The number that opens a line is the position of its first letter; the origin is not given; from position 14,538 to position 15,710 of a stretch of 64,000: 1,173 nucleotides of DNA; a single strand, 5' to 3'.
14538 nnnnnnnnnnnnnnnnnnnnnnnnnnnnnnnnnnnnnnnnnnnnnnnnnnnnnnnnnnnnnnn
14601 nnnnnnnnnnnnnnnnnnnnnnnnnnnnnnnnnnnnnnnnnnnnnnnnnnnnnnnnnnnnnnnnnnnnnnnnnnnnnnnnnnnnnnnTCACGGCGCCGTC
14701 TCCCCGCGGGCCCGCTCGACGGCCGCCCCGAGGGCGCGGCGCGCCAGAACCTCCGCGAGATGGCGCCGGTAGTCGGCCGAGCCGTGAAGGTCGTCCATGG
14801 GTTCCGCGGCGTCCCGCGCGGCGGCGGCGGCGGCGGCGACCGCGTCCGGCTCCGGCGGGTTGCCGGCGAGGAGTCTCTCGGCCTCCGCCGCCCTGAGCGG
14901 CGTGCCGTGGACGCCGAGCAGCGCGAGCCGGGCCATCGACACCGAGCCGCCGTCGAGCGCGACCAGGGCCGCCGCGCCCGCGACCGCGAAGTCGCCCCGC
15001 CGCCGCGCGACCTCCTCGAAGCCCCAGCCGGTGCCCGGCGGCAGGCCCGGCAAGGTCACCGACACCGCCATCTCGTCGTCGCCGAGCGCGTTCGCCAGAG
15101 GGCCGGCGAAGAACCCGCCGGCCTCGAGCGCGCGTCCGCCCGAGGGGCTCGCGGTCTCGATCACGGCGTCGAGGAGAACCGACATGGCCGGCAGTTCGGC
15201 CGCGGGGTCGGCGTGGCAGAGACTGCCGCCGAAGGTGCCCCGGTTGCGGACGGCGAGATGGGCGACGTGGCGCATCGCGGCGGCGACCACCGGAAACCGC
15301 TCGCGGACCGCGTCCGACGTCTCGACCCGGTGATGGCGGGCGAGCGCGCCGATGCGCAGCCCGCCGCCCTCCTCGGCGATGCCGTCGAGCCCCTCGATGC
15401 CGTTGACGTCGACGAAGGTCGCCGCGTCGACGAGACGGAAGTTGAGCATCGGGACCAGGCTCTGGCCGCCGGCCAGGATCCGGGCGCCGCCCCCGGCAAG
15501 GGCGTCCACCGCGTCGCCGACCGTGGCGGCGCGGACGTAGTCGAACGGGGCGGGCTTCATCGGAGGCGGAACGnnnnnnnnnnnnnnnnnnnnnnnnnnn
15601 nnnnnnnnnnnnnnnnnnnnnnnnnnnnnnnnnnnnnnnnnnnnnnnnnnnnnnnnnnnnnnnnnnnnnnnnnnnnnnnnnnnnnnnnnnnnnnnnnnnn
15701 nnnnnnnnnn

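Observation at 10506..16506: Operon: extradiol ring-cleavage dioxygenase – CoxM/S/L-type molybdenum hydroxylase – MFS transporter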

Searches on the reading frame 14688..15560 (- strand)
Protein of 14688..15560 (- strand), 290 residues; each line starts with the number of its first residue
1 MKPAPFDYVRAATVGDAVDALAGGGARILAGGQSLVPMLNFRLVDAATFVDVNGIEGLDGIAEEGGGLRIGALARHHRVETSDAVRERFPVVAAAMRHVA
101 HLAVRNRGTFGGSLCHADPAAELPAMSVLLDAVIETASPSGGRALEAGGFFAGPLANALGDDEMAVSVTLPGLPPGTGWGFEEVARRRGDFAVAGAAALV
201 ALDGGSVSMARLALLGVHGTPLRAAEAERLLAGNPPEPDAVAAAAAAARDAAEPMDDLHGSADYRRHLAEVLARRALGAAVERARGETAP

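Call 7: search_protein_families(library=pfam, proteins=[window:14688-15560:-])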
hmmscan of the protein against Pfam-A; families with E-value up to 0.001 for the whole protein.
window:14688-15560:- (290 aa): 2 families
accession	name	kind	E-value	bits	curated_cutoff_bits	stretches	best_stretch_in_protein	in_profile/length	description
PF00941.27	FAD_binding_5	-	1.6e-41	142.4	27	1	5-171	2-168/170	FAD binding domain in molybdopterin dehydrogenase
PF03450.22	CO_deh_flav_C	-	1.1e-25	90.1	25.5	1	181-278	3-100/102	CO dehydrogenase flavoprotein C-terminal domain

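Call 8: search_protein_families(library=ncbifam, proteins=[window:14688-15560:-], max_evalue=0.00001)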
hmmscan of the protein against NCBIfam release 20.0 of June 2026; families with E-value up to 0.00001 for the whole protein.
window:14688-15560:- (290 aa): 7 families
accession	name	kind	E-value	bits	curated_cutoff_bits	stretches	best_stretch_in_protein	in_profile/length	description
NF041019.1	glyceraldDH_beta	equivalog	4.7e-73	245.8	350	1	1-278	1-278/280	glyceraldehyde dehydrogenase subunit beta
NF007427.0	PRK09971.1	equivalog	3.8e-37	128.1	287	1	8-287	7-290/292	xanthine dehydrogenase FAD-binding subunit XdhB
NF043083.1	XdhB_XDHase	equivalog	7e-37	127.1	310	1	8-285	7-288/289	xanthine dehydrogenase subunit XdhB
TIGR03195.1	4hydrxCoA_B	equivalog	3.1e-32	112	404.55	2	5-116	4-116/321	4-hydroxybenzoyl-CoA reductase subunit beta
TIGR02963.1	xanthine_xdhA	equivalog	1.2e-27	96.8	467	1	25-275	213-463/468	xanthine dehydrogenase small subunit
TIGR03199.1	pucC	equivalog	1e-12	47.9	306.05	1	46-268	38-257/264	xanthine dehydrogenase subunit C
TIGR03312.1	Se_sel_red_FAD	hypoth_equivalog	2.3e-08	33.6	241.5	1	57-273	52-243/257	molybdopterin-dependent oxidoreductase FAD-binding subunit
